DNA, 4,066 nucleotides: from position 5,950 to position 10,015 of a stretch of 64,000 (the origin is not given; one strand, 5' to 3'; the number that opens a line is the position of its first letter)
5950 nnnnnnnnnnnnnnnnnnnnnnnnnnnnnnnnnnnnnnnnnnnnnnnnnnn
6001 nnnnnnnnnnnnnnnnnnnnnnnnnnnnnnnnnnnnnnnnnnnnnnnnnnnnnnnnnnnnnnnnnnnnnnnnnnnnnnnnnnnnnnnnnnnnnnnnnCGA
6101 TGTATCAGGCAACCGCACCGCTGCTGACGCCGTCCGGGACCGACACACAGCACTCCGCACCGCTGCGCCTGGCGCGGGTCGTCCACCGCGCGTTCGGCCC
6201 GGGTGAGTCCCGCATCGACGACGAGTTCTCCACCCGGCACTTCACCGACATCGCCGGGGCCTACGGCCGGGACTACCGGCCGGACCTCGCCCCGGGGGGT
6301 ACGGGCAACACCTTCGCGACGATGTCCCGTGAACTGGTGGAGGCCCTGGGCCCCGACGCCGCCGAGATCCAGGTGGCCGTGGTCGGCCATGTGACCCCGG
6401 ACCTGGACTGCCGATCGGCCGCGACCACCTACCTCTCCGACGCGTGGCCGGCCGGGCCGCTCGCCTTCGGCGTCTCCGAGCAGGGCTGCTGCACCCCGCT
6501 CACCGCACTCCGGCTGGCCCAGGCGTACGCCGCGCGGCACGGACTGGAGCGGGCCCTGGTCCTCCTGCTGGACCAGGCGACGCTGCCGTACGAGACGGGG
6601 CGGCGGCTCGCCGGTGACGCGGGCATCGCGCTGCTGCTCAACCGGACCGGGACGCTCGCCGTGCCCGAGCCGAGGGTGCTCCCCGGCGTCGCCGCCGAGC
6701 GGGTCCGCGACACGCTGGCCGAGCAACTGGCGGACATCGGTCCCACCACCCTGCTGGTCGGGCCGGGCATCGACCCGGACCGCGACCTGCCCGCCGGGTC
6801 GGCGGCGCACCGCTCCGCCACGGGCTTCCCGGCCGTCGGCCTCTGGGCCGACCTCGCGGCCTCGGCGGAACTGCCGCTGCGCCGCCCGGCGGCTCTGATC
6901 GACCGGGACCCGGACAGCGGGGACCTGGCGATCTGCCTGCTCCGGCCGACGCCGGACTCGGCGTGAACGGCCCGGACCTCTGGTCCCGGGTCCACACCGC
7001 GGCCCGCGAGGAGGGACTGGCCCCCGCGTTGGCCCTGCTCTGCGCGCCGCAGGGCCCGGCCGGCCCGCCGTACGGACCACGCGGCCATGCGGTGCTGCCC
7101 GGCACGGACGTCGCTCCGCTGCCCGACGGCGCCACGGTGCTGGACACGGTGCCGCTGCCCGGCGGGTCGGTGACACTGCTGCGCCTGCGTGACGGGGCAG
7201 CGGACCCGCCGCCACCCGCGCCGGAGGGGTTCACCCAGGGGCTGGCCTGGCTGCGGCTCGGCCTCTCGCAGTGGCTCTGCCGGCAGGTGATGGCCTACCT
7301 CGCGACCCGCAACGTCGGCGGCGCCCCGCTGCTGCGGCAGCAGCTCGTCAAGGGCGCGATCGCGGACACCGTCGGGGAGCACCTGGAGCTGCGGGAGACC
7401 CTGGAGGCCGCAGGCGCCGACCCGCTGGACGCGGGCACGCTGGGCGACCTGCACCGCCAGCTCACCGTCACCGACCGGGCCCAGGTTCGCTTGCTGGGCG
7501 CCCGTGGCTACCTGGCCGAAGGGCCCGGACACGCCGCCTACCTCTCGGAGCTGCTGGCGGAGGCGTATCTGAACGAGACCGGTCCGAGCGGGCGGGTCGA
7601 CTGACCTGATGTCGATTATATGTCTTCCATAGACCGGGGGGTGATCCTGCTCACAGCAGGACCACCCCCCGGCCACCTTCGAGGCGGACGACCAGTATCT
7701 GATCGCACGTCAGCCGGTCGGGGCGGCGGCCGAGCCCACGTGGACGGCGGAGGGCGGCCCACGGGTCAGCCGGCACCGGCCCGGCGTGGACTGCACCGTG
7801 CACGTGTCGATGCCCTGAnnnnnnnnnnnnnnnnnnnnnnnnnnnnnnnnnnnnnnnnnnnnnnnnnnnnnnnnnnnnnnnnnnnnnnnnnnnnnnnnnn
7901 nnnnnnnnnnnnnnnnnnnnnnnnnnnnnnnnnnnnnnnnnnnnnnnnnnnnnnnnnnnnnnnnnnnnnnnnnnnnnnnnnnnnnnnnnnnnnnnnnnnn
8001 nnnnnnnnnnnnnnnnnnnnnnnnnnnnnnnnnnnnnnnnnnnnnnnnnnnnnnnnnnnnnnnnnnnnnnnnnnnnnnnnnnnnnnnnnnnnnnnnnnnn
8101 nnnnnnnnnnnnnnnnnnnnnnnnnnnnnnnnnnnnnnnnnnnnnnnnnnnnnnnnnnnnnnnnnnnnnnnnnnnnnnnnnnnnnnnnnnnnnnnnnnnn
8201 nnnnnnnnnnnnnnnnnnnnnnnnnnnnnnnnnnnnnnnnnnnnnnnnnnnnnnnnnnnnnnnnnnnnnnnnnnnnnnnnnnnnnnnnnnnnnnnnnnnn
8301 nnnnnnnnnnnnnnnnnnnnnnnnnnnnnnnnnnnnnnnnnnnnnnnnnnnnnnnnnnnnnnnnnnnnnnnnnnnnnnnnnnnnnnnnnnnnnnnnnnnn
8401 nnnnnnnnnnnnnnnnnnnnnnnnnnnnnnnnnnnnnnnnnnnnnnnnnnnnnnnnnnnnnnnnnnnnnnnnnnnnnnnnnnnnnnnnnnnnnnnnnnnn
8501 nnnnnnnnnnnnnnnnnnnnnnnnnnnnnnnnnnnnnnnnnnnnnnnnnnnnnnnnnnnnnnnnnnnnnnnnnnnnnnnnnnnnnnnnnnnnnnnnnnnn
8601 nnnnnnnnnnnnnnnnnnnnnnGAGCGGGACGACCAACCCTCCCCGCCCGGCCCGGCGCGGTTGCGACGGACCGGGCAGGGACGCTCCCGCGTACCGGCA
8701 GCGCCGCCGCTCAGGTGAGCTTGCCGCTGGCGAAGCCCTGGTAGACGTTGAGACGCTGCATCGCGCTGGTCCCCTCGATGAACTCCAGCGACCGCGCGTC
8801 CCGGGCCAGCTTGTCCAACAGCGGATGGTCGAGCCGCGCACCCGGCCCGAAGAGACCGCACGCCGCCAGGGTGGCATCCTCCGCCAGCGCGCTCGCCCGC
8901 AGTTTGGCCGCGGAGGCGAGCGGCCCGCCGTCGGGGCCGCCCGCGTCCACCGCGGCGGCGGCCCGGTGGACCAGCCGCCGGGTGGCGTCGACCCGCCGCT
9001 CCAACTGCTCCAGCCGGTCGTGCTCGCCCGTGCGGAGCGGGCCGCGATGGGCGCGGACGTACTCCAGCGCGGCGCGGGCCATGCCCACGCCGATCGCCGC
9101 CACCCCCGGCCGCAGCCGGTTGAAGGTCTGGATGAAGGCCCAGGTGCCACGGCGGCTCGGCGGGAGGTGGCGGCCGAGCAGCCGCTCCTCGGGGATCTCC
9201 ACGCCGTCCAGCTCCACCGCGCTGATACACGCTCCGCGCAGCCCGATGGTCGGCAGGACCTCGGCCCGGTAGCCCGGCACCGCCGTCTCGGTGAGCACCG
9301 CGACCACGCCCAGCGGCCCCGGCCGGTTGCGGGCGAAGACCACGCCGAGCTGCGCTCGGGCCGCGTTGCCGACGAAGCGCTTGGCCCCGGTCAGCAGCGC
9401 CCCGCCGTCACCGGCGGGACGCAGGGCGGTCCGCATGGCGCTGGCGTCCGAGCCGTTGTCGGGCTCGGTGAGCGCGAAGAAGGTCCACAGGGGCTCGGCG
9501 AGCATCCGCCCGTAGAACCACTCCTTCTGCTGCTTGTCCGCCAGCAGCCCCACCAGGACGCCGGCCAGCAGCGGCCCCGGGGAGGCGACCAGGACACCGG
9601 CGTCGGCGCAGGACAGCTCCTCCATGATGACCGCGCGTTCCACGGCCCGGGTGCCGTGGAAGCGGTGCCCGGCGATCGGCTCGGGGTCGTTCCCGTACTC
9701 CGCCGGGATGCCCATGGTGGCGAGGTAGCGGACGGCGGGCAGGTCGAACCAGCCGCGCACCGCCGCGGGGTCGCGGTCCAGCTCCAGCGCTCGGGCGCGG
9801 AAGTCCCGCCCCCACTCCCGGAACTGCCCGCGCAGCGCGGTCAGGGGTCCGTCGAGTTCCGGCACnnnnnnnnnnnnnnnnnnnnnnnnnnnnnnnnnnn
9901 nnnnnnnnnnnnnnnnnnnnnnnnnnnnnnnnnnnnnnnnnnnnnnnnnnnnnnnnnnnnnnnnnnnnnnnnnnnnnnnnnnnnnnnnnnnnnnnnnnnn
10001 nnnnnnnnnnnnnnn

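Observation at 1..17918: Edge of a hybrid NRPS / type II KS-CLF biosynthetic cluster with a dedicated aminoacyl-ACP cassette, SARP and PPTase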

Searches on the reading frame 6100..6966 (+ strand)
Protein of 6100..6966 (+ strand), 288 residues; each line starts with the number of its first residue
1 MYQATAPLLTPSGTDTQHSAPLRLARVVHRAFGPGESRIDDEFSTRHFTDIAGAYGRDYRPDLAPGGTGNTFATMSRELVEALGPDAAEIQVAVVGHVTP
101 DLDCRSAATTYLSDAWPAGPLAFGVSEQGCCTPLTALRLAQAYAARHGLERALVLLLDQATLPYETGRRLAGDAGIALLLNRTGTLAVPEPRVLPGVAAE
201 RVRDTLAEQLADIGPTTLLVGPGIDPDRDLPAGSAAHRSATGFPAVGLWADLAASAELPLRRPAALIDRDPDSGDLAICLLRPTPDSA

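Call 5: search_protein_families(library=pfam, proteins=[window:6100-6966:+], max_evalue=0.01)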
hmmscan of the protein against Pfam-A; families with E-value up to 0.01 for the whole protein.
window:6100-6966:+ (288 aa): 0 families

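Call 36: search_solved_structures(query=A1, max_evalue=10)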
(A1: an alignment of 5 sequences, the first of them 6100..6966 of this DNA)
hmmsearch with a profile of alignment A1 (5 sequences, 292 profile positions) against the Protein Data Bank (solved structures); distinct sequences matched with E-value up to 10: 66 (the best 60 are shown).
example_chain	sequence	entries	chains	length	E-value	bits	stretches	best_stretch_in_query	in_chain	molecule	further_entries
4ryb_A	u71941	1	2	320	2.9e-07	33.1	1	52-189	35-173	3-oxoacyl-[acyl-carrier-protein] synthase 3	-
3il3_A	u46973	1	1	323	0.00084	21.8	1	74-192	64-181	3-oxoacyl-[acyl-carrier-protein] synthase 3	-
3il6_A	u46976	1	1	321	0.0033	19.8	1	68-188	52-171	3-oxoacyl-[acyl-carrier-protein] synthase 3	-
3il4_A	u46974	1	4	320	0.0035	19.8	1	69-188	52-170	3-oxoacyl-[acyl-carrier-protein] synthase 3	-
3il5_A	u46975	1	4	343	0.0042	19.5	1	69-188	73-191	3-oxoacyl-[acyl-carrier-protein] synthase 3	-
4ylt_A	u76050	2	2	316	0.005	19.2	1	76-190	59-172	3-oxoacyl-[acyl-carrier-protein] synthase 3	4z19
4efi_A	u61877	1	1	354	0.0055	19.1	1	39-189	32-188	3-oxoacyl-(Acyl-carrier protein) synthase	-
3v4n_A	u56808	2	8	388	0.0056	19.1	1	71-189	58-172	HMG-CoA synthase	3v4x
1hn9_A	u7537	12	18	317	0.0061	19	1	76-192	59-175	BETA-KETOACYL-ACYL CARRIER PROTEIN SYNTHASE III | 3-oxoacyl-[acyl-carrier-protein] synthase III | 3-oxoacyl-[acyl-carrier-protein] synthase 3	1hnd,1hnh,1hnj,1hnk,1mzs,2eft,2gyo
1ebl_A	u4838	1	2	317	0.0062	18.9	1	76-192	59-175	BETA-KETOACYL-ACP SYNTHASE III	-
6x7r_A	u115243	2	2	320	0.0062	18.9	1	76-192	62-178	3-oxoacyl-[acyl-carrier-protein] synthase 3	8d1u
9ka2_A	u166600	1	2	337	0.007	18.8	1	76-192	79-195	Beta-ketoacyl-[acyl-carrier-protein] synthase III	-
3il9_A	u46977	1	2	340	0.0071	18.7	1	76-192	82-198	3-oxoacyl-[acyl-carrier-protein] synthase 3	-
5bqs_A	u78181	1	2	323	0.0071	18.7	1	68-189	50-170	3-oxoacyl-[acyl-carrier-protein] synthase 3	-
2hdb_A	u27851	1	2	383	0.0072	18.7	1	71-188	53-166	HMG-CoA synthase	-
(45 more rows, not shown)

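Call 37: search_protein_families(library=ncbifam, proteins=[window:6100-6966:+], max_evalue=0.01)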
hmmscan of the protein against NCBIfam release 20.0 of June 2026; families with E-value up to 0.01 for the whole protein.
window:6100-6966:+ (288 aa): 0 families

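Call 92: search_protein_representatives(protein=window:6100-6966:+)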
Query: 288 residues. Proteins with E-value up to 0.001 (for the whole library): 415; up to 1e-10: 229; up to 1e-30: 20. The best 150 are listed.
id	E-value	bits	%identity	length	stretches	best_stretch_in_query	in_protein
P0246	2.0e-85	303.3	62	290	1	1-280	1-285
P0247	1.1e-59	218.9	51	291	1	16-281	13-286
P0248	1.1e-58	215.6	46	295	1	1-281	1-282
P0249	1.4e-53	198.8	45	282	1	18-281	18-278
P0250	4.7e-53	197.1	48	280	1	10-282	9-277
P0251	3.8e-52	194.1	45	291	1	18-281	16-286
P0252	2.3e-47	178.4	46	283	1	18-285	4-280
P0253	7.2e-47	176.8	47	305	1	1-281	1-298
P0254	2.1e-37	145.7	43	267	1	1-280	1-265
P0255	3.6e-36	141.7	39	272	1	20-282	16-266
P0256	4.4e-36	141.4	37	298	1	1-282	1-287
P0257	1.0e-35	140.1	48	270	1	13-224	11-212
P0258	4.1e-33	131.6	38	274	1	20-282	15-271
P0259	5.0e-33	131.4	35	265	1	19-280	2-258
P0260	6.9e-33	130.9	36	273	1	1-282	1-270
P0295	2.8e-21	92.8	33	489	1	1-285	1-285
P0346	3.3e-16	76.2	37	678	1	24-277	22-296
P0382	3.2e-14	69.6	42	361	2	92-182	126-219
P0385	3.5e-14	69.5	34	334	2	67-196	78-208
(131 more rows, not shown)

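Call 97: search_protein_families(library=pfam, proteins=[P0346, P0295, P0382, P0385], max_evalue=0.01)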
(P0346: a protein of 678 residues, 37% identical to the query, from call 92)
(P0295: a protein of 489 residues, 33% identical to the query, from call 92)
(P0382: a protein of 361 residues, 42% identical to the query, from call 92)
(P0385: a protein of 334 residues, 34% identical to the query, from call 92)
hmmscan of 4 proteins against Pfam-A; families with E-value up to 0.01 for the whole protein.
P0346 (678 aa): 4 families
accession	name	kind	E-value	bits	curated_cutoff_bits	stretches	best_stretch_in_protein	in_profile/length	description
PF01070.24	FMN_dh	-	1.8e-126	422.3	24.9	1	327-671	1-349/350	FMN-dependent dehydrogenase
PF03060.21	NMO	-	2.7e-07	30.7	28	1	543-625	138-223/331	Nitronate monooxygenase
PF00478.31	IMPDH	-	4.1e-06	26.5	25.6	1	493-625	97-237/345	IMP dehydrogenase / GMP reductase domain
PF05690.20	ThiG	-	0.0017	18.2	23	0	595-625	175-205/247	Thiazole biosynthesis protein ThiG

P0295 (489 aa): 0 families

P0382 (361 aa): 0 families

P0385 (334 aa): 0 families

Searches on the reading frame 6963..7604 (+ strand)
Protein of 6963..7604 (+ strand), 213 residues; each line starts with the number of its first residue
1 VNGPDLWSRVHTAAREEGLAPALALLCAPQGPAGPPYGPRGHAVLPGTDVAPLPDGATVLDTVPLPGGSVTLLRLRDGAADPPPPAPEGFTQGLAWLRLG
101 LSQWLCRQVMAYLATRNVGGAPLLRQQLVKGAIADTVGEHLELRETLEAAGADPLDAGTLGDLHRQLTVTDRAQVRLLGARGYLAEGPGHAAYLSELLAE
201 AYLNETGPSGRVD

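Call 5: search_protein_families(library=pfam, proteins=[window:6963-7604:+], max_evalue=0.01)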
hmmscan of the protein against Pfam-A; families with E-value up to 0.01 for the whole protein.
window:6963-7604:+ (213 aa): 1 family
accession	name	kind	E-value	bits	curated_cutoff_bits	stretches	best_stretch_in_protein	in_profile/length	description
PF00441.29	Acyl-CoA_dh_1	-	0.00068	20.2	22.4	1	94-150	18-74/150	Acyl-CoA dehydrogenase, C-terminal domain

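Call 37: search_protein_families(library=ncbifam, proteins=[window:6963-7604:+], max_evalue=0.01)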
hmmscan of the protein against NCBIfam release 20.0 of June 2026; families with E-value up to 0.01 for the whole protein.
window:6963-7604:+ (213 aa): 0 families

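Call 64: search_solved_structures(query=A5, max_evalue=10, show_alignments=2)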
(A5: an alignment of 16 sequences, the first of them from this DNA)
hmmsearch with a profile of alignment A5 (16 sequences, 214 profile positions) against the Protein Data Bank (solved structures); distinct sequences matched with E-value up to 10: 18.
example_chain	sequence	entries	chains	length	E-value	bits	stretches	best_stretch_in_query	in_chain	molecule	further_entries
2eba_A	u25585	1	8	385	0.00054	22.7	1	94-166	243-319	Putative glutaryl-CoA dehydrogenase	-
2vig_A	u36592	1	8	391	0.0017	21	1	97-210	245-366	SHORT-CHAIN SPECIFIC ACYL-COA DEHYDROGENASE,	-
7y0a_A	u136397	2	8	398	0.0017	21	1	97-210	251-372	Short-chain specific acyl-CoA dehydrogenase, mitochondrial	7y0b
8sgs_A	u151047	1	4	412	0.0018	21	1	97-210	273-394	Short-chain specific acyl-CoA dehydrogenase, mitochondrial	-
1jqi_A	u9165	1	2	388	0.011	18.4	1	97-210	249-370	short chain acyl-CoA dehydrogenase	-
5jsc_A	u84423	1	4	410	0.059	16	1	162-198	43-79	Putative acyl-CoA dehydrogenase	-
1siq_A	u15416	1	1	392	0.076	15.7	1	95-158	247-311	Glutaryl-CoA dehydrogenase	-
1sir_A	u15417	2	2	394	0.076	15.6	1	95-158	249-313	Glutaryl-CoA dehydrogenase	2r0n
2r0m_A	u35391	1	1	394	0.077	15.6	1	95-158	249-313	Glutaryl-CoA dehydrogenase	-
4kto_A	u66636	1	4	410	0.3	13.7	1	104-193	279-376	isovaleryl-CoA dehydrogenase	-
3d6b_A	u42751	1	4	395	0.37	13.4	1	95-157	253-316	Glutaryl-CoA dehydrogenase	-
3eom_A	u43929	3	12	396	0.37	13.4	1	95-157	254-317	Glutaryl-CoA dehydrogenase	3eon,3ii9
3gnc_A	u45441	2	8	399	0.37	13.4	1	95-157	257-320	Glutaryl-CoA dehydrogenase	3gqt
9jq4_A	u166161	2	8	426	0.6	12.7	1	104-158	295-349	Isovaleryl-CoA dehydrogenase, mitochondrial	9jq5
1ivh_A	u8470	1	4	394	0.6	12.7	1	104-158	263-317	ISOVALERYL-COA DEHYDROGENASE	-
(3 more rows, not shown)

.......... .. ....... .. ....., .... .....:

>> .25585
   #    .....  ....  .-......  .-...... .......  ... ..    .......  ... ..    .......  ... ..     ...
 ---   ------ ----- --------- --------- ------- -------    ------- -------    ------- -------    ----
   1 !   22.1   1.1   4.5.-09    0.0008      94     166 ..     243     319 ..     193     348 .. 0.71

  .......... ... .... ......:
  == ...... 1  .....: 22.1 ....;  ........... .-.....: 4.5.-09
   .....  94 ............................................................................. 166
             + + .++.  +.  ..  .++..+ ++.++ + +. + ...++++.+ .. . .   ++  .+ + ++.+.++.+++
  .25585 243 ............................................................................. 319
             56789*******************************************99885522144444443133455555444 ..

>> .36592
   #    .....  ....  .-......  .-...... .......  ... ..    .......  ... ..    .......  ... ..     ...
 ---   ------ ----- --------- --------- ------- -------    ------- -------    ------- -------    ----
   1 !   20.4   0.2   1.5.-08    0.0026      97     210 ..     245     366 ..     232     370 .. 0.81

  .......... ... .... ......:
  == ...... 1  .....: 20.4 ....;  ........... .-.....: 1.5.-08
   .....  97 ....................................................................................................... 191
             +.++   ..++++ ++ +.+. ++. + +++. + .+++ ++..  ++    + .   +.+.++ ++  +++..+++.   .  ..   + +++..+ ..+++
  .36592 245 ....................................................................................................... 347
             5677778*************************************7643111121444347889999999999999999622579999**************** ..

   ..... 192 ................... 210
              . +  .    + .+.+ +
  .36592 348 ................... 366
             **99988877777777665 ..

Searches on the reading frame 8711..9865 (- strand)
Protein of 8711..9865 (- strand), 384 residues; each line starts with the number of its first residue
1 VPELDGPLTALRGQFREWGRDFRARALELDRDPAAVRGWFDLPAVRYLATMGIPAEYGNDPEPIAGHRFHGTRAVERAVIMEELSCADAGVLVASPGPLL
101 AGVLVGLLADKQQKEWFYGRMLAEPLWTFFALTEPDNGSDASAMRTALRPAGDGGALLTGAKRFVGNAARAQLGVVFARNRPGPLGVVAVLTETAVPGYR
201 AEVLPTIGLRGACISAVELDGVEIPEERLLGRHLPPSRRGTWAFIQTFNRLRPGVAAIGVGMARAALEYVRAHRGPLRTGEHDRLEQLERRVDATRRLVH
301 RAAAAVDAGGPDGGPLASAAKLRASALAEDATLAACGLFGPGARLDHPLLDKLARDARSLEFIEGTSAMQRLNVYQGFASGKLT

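Call 5: search_protein_families(library=pfam, proteins=[window:8711-9865:-], max_evalue=0.01)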
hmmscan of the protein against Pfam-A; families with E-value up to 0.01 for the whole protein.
window:8711-9865:- (384 aa): 2 families
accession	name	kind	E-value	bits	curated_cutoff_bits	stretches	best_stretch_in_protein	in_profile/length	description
PF00441.29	Acyl-CoA_dh_1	-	5.3e-20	72.5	22.4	1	239-376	2-147/150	Acyl-CoA dehydrogenase, C-terminal domain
PF02770.24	Acyl-CoA_dh_M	-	1.7e-14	54.2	33.3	1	130-222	2-97/97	Acyl-CoA dehydrogenase, middle domain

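Call 37: search_protein_families(library=ncbifam, proteins=[window:8711-9865:-], max_evalue=0.01)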
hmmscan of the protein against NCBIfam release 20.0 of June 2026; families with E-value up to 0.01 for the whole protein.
window:8711-9865:- (384 aa): 14 families
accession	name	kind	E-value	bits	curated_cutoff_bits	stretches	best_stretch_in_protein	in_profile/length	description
NF042972.1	AcrlCoAredClosAcrC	equivalog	4.5e-27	94.7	640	1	21-372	23-370/378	acryloyl-CoA reductase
NF042439.1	SulpropCoADesulf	equivalog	9.5e-22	77.2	600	1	108-374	89-366/379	3-sulfinopropanoyl-CoA desulfinase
NF045652.1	ProlPCPDhRedW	equivalog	1.4e-20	73.5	650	1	70-375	57-370/376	L-prolyl-[peptidyl-carrier protein] dehydrogenase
NF043006.1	CyhCrbnylCoADH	equivalog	2.5e-20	72.8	650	1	110-374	102-371/380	cyclohexane-1-carbonyl-CoA dehydrogenase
NF053553.1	prodigi_MBC_PigA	equivalog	9.7e-17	61.1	500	1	73-371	65-372/381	prodigiosin MBC biosynthesis dehydrogenase PigA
NF045552.1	GlutCoADH_Des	equivalog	3.8e-16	59.3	470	1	120-369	114-370/387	glutaryl-CoA dehydrogenase Acd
TIGR03207.1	cyc_hxne_CoA_dh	equivalog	1.4e-13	50.4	575.35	1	70-369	58-362/372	cyclohexanecarboxyl-CoA dehydrogenase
NF002885.1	PRK03354.1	equivalog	4.6e-12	45.7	540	1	80-271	73-258/378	crotonobetainyl-CoA dehydrogenase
NF058590.1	AcCoDHFadEBacil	equivalog_domain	7e-12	44.7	600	1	100-267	109-272/586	acyl-CoA dehydrogenase FadE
NF052270.1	Staph_DH_FadE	equivalog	2.5e-11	43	600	1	109-269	121-280/400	acyl-CoA dehydrogenase FadE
NF008997.0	PRK12341.1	equivalog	2.2e-10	40.2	537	1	127-270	119-260/382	acyl-CoA dehydrogenase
TIGR04022.1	sulfur_SfnB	equivalog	8.4e-06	24.9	430.9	1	105-312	94-306/391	SfnB family sulfur acquisition oxidoreductase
TIGR03204.1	pimC_large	equivalog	1.6e-05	24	623.85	1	71-264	67-256/395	pimeloyl-CoA dehydrogenase large subunit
NF043015.1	DibenthMonoxDszC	equivalog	1.8e-05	23.7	850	1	100-232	97-231/415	dibenzothiophene monooxygenase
